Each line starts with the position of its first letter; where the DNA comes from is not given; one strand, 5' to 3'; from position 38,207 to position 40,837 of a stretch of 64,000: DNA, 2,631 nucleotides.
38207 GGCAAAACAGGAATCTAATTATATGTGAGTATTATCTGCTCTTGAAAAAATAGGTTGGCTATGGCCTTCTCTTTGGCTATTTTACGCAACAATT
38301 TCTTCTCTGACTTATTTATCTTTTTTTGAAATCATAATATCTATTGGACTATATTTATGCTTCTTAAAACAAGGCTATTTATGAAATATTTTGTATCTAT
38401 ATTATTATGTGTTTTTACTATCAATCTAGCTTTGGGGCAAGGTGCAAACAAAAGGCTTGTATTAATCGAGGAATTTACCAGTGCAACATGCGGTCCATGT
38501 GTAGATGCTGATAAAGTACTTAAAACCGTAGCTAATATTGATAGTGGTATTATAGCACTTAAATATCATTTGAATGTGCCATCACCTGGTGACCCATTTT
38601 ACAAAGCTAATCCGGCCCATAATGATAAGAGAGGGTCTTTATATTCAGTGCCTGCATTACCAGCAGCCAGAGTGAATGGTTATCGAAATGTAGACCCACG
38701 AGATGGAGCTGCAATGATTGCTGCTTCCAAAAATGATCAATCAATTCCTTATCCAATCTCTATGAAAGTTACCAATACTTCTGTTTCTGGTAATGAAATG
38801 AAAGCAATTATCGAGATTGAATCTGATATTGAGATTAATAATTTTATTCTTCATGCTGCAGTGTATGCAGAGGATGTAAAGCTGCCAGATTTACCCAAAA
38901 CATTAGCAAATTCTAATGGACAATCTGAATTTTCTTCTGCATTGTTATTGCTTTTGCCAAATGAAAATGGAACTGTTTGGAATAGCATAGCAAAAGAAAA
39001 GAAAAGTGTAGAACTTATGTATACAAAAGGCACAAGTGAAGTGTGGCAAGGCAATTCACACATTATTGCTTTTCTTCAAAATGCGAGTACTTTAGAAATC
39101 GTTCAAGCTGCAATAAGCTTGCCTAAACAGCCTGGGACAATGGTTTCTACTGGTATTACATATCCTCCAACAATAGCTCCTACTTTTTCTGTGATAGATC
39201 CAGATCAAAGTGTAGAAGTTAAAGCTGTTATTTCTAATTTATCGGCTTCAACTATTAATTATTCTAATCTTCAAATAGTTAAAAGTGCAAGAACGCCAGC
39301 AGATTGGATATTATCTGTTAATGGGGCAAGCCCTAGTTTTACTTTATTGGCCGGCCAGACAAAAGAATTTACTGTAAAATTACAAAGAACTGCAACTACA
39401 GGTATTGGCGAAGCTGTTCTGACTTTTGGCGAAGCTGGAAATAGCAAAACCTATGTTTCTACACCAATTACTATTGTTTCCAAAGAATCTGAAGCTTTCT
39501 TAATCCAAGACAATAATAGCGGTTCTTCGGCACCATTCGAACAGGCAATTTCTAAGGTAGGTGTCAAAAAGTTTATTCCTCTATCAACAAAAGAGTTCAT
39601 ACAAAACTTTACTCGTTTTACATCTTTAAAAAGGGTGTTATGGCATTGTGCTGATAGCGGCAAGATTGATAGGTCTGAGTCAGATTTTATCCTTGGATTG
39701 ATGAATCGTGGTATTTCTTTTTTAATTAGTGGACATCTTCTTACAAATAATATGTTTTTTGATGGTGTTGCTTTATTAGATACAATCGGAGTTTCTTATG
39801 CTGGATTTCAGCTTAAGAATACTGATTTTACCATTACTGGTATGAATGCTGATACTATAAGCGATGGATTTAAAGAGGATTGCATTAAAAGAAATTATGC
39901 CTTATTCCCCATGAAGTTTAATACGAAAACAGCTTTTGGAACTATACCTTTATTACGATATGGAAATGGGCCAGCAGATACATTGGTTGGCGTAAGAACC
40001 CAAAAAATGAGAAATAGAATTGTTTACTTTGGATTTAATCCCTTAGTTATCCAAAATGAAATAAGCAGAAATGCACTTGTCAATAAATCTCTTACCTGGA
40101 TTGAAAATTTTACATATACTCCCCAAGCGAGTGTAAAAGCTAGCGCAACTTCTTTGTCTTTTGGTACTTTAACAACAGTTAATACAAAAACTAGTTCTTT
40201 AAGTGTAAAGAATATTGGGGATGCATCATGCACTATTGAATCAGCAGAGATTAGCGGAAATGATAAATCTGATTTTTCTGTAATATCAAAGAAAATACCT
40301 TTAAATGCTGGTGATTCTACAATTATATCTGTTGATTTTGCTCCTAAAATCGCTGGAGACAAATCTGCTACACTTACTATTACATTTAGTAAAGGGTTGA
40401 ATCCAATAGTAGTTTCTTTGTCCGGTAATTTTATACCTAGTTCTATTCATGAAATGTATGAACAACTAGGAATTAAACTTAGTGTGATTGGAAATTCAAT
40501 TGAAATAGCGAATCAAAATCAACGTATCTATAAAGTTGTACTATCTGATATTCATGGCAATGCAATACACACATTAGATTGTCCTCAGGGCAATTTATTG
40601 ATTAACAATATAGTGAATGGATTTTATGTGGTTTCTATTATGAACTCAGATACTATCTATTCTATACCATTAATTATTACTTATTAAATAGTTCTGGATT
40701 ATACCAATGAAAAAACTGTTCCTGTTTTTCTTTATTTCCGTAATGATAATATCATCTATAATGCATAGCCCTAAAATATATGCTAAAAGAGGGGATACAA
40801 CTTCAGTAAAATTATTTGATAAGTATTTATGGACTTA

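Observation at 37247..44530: T9SS cargo island: orphan ABC ATPase, thioredoxin-motif secreted protein, PNGase F homolog, then leucyl aminopeptidase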

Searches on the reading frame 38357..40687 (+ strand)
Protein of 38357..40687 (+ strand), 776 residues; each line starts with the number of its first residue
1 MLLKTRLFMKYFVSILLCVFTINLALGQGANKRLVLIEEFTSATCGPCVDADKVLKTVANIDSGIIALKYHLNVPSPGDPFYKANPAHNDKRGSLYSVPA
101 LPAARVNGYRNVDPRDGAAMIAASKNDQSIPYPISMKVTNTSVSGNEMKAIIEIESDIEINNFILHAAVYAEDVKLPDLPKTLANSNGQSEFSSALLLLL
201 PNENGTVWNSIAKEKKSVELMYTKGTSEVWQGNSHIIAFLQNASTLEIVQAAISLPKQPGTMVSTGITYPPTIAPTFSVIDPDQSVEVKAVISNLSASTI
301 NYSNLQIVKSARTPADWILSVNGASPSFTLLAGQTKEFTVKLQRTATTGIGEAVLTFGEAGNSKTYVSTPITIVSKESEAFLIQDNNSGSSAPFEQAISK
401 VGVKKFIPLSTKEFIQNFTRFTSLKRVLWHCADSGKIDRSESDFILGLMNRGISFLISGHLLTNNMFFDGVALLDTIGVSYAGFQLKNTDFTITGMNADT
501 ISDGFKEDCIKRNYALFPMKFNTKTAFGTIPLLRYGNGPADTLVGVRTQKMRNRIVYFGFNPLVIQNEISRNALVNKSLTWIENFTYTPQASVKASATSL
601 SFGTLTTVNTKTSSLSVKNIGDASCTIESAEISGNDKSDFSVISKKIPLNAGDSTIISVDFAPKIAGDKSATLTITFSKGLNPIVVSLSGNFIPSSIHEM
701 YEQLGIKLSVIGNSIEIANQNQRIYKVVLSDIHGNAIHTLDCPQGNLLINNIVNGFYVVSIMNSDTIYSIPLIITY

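Call 3: search_protein_families(library=pfam, proteins=[window:38357-40687:+], max_evalue=0.01)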
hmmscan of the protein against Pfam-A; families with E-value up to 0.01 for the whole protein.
window:38357-40687:+ (776 aa): 8 families
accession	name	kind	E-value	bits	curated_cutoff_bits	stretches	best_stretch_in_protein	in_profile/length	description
PF22544.2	HYDIN_VesB_CFA65-like_Ig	-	1.3e-08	35.4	25.5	1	597-691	7-100/100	HYDIN/CFA65/VesB-like, Ig-like domain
PF15780.11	ASH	-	5.3e-07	30.2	27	1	596-682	10-95/98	Abnormal spindle-like microcephaly-assoc'd, ASPM-SPD-2-Hydin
PF22073.2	Cep192_D4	-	1.5e-06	28.8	35.5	1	592-690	3-109/112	Cep192 domain 4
PF07610.17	DUF1573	-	1.9e-05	25.1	26.1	1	595-691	3-97/98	Protein of unknown function (DUF1573)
PF06764.17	DUF1223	-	0.00047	20.7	30.7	1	36-73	1-38/202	Protein of unknown function (DUF1223)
PF22067.2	Cep192_D3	-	0.00068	20.1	27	0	608-676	16-83/99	Cep192 domain 3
PF10633.15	NPCBM_assoc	-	0.0076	16.9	24.4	0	281-356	2-72/78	NPCBM-associated, NEW3 domain of alpha-galactosidase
PF24507.1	Ig_CFAP65_4th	-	0.009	16.8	27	0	616-690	3-74/76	CFAP65, fourth Ig-like domain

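Call 4: search_protein_families(library=ncbifam, proteins=[window:38357-40687:+], max_evalue=0.01)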
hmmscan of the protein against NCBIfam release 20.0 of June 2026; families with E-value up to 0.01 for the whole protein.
window:38357-40687:+ (776 aa): 3 families
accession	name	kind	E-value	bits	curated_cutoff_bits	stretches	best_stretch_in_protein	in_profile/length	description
NF012200.0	choice_anch_D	domain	4e-14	53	45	1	586-677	10-103/108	choice-of-anchor D domain-containing protein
NF045500.1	Omp28_seleno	equivalog_domain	3.6e-05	23.3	200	1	33-253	39-265/377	Omp28-related selenoprotein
NF033782.1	lipoprot_Omp28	subfamily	0.0006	19.1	150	1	29-245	34-251/264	Omp28 family outer membrane lipoprotein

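Call 10: search_solved_structures(query=window:38357-40687:+, max_evalue=1, show_alignments=2)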
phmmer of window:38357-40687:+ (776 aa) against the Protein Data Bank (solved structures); distinct sequences matched with E-value up to 1: 2.
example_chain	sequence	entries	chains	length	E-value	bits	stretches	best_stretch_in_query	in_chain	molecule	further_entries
2ys4_A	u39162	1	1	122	0.093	14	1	600-692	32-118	Hydrocephalus-inducing protein homolog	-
2axo_A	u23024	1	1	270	0.16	13.2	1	5-73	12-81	hypothetical protein Atu2684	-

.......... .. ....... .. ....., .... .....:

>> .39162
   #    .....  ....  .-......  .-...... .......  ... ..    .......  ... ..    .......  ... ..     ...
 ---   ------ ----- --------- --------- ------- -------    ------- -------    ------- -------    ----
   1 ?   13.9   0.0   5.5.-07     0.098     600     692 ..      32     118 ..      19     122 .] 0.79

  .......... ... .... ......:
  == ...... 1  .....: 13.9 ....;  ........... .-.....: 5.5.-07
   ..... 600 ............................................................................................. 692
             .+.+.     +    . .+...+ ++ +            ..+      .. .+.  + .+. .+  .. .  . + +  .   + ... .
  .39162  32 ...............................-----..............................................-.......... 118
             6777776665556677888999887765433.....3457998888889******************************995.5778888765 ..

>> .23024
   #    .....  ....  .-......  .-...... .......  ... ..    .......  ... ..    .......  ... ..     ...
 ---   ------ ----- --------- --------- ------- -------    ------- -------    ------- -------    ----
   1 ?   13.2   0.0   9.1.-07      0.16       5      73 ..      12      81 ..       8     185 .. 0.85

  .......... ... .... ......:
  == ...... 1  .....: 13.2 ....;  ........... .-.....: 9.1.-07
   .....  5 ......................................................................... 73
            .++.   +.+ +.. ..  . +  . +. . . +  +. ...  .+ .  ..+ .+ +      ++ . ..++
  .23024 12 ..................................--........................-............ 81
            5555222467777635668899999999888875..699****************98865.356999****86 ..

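Call 22: find_homologous_proteins(query=window:38357-40687:+, max_evalue=0.00001)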
Query window:38357-40687:+ (776 aa): 31 proteins with E <= 0.00001 among 8000 candidates.
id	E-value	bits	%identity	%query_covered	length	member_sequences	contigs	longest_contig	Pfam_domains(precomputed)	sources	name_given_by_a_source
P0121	0.0e+0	1628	94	100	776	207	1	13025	PF22073.3,PF15780.12,PF22544.3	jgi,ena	-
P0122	1.3e-239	815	50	97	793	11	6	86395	PF22073.3,PF15780.12,PF22067.3,PF22544.3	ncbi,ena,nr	ncbi:MAG: choice-of-anchor D domain-containing protein [Bacteroidetes bacterium]|nr:choice-of-anchor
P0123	5.4e-236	803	48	98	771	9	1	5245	PF22073.3,PF15780.12,PF22544.3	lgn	-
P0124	1.6e-235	802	49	95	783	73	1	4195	PF22073.3,PF15780.12,PF22544.3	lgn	-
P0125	1.0e-234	799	49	98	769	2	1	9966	PF22073.3,PF15780.12,PF22067.3,PF22544.3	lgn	-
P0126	5.4e-234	797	48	99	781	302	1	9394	PF22073.3,PF15780.12,PF07610.18,PF22067.3,PF22544.3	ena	-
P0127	5.5e-234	797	51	91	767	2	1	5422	PF22073.3,PF15780.12,PF07610.18,PF22067.3,PF22544.3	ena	-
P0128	3.8e-232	791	48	96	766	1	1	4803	PF22073.3,PF15780.12,PF22067.3,PF22544.3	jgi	jgi:hypothetical protein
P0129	9.8e-232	789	48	99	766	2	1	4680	PF22073.3,PF15780.12,PF07610.18,PF22067.3,PF22544.3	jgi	jgi:hypothetical protein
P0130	1.1e-231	789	48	96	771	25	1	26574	PF22073.3,PF15780.12,PF22544.3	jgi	-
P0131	7.7e-231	786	48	98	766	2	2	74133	PF07610.18,PF06764.18,PF22544.3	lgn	-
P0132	9.8e-230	783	48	98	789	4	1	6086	PF22073.3,PF15780.12,PF07610.18,PF22544.3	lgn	-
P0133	9.4e-227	773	47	99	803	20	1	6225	PF22073.3,PF15780.12,PF07610.18,PF22067.3,PF22544.3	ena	-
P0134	3.6e-225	767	48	97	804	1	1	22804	PF22073.3,PF15780.12,PF22067.3,PF22544.3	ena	-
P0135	3.2e-223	761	47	98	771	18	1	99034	PF22073.3,PF15780.12,PF22067.3,PF22544.3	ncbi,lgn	ncbi:MAG: choice-of-anchor D domain-containing protein [Candidatus Kapaibacteriota bacterium]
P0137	5.2e-134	466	38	94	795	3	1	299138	PF22073.3,PF11551.15,PF18962.8,PF06764.18,PF22544.3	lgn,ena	-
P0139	7.7e-66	241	32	45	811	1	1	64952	PF22073.3,PF11614.15,PF21633.4,PF14016.13,PF15780.12,PF07610.18,PF22067.3,PF22544.3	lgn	-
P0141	4.3e-57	212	27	99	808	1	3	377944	PF22073.3,PF11551.15,PF15780.12,PF22067.3,PF10633.16,PF22544.3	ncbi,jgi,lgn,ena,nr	ncbi:MAG: choice-of-anchor D domain-containing protein [Chlorobiota bacterium]|nr:choice-of-anchor D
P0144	7.4e-53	198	33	45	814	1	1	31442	PF22073.3,PF11551.15,PF15780.12,PF07610.18,PF18962.8,PF06764.18,PF22067.3,PF24499.2,PF22544.3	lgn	-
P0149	2.1e-17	81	25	44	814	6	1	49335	PF18962.8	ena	-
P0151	1.3e-10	58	28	30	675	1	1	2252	PF11551.15,PF18962.8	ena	-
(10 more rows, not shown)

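Call 39: predict_structure(alignment_id=A2)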
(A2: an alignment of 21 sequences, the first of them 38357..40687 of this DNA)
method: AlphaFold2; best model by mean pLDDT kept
length: 776 residues; sequences in the alignment: 21
mean_pLDDT: 79.8   pTM: 0.52
mean pLDDT of the five models: 79.8, 79.0, 78.1, 77.9, 75.4
residues with pLDDT >= 90: 173; 70-90: 447; 50-70: 125; < 50: 31
segments of 3 or more residues with pLDDT < 50: 24-31, 260-262, 463-467, 697-700
pLDDT, mean of each block of 10 residues (from residue 1): 63 79 48 82 79 80 83 67 82 72 83 75 71 80 81 86 92 65 63 85 90 89 70 83 84 68 63 76 91 75 90 89 88 84 90 86 74 90 67 64 67 85 89 68 86 88 51 83 72 88 88 74 72 76 86 89 85 88 83 91 82 92 89 93 90 91 89 90 93 62 66 76 79 83 75 83 78 75
secondary structure, 60 per line:
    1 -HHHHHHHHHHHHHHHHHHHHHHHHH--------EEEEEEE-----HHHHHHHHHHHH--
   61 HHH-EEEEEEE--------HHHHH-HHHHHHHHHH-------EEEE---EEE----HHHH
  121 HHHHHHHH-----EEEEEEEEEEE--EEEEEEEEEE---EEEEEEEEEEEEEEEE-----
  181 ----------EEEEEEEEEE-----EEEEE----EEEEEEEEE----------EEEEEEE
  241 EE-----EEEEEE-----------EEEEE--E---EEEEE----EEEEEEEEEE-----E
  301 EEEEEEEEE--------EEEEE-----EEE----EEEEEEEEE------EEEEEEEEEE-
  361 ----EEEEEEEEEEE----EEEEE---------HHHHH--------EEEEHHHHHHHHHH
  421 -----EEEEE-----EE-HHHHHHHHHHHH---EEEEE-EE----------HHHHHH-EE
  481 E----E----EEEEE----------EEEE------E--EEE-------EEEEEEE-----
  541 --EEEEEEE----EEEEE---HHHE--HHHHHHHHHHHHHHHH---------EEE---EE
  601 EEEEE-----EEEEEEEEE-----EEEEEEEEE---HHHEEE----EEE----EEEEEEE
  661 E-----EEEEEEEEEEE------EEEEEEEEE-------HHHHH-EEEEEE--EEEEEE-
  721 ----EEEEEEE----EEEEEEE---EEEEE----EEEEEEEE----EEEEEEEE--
elements in order (helices of 4 or more, strands of 3 or more residues): H2-26 E35-41 H47-58 E65-71 H80-84 H86-95 E103-106 E110-112 H117-128 E134-144 E147-156 E160-175 E191-200 E206-210 E215-223 E234-242 E248-253 E265-269 E276-280 E285-294 E300-309 E318-322 E328-330 E335-343 E350-359 E365-375 E380-384 H394-398 E407-410 H411-420 E426-430 H439-450 E454-458 H472-477 E479-481 E491-495 E506-509 E519-521 E529-535 E543-549 E554-558 H568-583 E593-595 E599-605 E611-619 E625-633 E640-642 E647-649 E654-661 E667-677 E684-692 H700-704 E706-711 E714-719 E725-731 E736-742 E746-750 E755-762 E767-774

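Call 41: fold_search(model_id=the predicted structure, library=pdb)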
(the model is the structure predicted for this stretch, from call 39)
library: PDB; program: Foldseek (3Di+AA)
matches with E <= 10: 1919; with E <= 0.001: 395
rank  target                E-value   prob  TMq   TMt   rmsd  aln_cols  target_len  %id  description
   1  9ijj_C                1.0e-18  1.00  0.13  0.11  25.7       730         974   11  In situ structure of the central apparatus in mouse sperm axoneme. (released 2025-06-04)
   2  9ijj_4H               3.4e-17  1.00  0.14  0.04  29.9       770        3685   11  In situ structure of the central apparatus in mouse sperm axoneme. (released 2025-06-04)
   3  9ijj_4I               4.0e-17  1.00  0.14  0.05  29.9       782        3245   11  In situ structure of the central apparatus in mouse sperm axoneme. (released 2025-06-04)
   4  9ijj_h                4.5e-17  1.00  0.12  0.07  41.6       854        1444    9  In situ structure of the central apparatus in mouse sperm axoneme. (released 2025-06-04)
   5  9ijj_4G               9.1e-17  1.00  0.14  0.04  30.1       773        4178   11  In situ structure of the central apparatus in mouse sperm axoneme. (released 2025-06-04)
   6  7som_D                2.4e-16  1.00  0.13  0.08  31.4       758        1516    7  Ciliary C2 central pair apparatus isolated from Chlamydomonas reinhardtii (released 2022-04-13)
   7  9ijj_O                3.8e-16  1.00  0.15  0.10  35.3       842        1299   11  In situ structure of the central apparatus in mouse sperm axoneme. (released 2025-06-04)
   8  7sqc_O0               5.8e-16  1.00  0.15  0.11  30.3       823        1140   10  Ciliary C1 central pair apparatus isolated from Chlamydomonas reinhardtii (released 2022-04-13)
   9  7sqc_F1               9.0e-16  1.00  0.15  0.22  30.6       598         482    8  Ciliary C1 central pair apparatus isolated from Chlamydomonas reinhardtii (released 2022-04-13)
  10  7sqc_2A               2.5e-15  1.00  0.14  0.15  46.0       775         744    8  Ciliary C1 central pair apparatus isolated from Chlamydomonas reinhardtii (released 2022-04-13)
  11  9ijj_4J               5.1e-15  1.00  0.12  0.13  28.9       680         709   10  In situ structure of the central apparatus in mouse sperm axoneme. (released 2025-06-04)
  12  7sqc_2B               8.9e-15  1.00  0.14  0.14  45.1       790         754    8  Ciliary C1 central pair apparatus isolated from Chlamydomonas reinhardtii (released 2022-04-13)
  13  9ijj_E                1.7e-14  1.00  0.13  0.20  18.8       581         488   11  In situ structure of the central apparatus in mouse sperm axoneme. (released 2025-06-04)
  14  9ijj_4A               7.0e-14  1.00  0.12  0.04  33.6       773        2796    8  In situ structure of the central apparatus in mouse sperm axoneme. (released 2025-06-04)
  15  9ijj_P                2.0e-13  1.00  0.13  0.17  35.9       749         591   11  In situ structure of the central apparatus in mouse sperm axoneme. (released 2025-06-04)
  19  5y1a                  7.2e-12  1.00  0.25  0.58  22.7       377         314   14  HBP35 of Porphyromonas gingivalis (released 2018-07-25)
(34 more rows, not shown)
